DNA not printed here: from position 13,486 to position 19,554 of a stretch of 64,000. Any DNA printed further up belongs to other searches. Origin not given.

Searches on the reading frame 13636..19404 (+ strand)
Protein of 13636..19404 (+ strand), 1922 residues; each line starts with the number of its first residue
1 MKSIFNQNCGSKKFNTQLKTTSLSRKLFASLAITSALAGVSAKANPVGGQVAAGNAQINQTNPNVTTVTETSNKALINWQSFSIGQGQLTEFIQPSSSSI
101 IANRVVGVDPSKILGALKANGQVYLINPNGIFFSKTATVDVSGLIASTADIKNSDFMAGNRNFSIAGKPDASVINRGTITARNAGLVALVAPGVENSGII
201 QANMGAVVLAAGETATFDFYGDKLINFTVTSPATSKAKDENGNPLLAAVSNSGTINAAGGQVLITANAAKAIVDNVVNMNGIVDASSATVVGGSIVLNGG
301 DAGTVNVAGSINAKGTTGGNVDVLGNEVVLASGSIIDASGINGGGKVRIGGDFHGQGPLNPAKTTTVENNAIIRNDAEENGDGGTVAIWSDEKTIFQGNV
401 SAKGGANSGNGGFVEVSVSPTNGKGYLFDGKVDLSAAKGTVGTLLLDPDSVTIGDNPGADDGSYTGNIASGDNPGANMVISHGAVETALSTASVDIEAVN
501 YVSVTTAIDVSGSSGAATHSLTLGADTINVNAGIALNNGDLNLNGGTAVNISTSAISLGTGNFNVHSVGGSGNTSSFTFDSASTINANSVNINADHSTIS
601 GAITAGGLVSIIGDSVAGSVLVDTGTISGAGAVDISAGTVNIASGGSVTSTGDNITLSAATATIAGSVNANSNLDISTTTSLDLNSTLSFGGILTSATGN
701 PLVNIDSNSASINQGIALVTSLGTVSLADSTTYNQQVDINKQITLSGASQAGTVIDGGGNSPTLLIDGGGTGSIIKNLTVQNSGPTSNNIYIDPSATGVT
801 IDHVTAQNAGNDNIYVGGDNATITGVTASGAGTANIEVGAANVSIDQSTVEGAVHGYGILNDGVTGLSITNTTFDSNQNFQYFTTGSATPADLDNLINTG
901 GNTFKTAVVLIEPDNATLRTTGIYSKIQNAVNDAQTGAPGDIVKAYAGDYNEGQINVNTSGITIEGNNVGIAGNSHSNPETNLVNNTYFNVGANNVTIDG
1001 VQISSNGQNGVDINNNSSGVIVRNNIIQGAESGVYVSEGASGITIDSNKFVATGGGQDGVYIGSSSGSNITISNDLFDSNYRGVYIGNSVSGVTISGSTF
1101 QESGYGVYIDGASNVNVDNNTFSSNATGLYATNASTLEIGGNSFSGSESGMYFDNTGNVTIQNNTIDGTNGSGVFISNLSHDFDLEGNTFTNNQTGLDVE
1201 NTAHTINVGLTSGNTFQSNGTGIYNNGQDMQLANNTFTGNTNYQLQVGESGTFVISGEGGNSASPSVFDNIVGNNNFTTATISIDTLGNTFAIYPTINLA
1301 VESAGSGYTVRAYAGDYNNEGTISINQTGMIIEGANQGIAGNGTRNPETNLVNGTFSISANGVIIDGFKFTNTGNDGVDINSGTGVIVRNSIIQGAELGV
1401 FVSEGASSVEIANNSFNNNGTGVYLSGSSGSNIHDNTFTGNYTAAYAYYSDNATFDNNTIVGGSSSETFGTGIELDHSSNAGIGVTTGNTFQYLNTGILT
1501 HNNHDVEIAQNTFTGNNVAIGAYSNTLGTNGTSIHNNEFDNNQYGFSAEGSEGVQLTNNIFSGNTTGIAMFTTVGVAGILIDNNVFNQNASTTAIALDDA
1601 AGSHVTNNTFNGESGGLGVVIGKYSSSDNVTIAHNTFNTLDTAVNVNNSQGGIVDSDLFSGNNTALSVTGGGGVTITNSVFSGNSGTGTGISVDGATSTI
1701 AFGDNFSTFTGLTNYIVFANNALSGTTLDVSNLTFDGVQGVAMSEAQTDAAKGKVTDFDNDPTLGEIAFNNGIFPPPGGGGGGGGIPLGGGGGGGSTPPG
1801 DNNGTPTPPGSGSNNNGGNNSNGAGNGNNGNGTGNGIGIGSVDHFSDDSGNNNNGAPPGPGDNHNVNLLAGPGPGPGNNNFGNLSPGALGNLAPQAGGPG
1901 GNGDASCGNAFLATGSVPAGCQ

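Call 42: search_protein_families(library=pfam, proteins=[window:13636-19404:+], max_evalue=0.001)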
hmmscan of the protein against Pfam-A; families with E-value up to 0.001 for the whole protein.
window:13636-19404:+ (1922 aa): 2 families
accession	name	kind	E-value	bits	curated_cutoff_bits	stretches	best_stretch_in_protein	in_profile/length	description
PF13229.12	Beta_helix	-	4.3e-55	186.1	25.9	5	1083-1237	2-158/158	Right handed beta helix region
PF05048.19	NosD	-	4.4e-36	124.8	23.6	4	1091-1243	25-175/212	Periplasmic copper-binding protein (NosD)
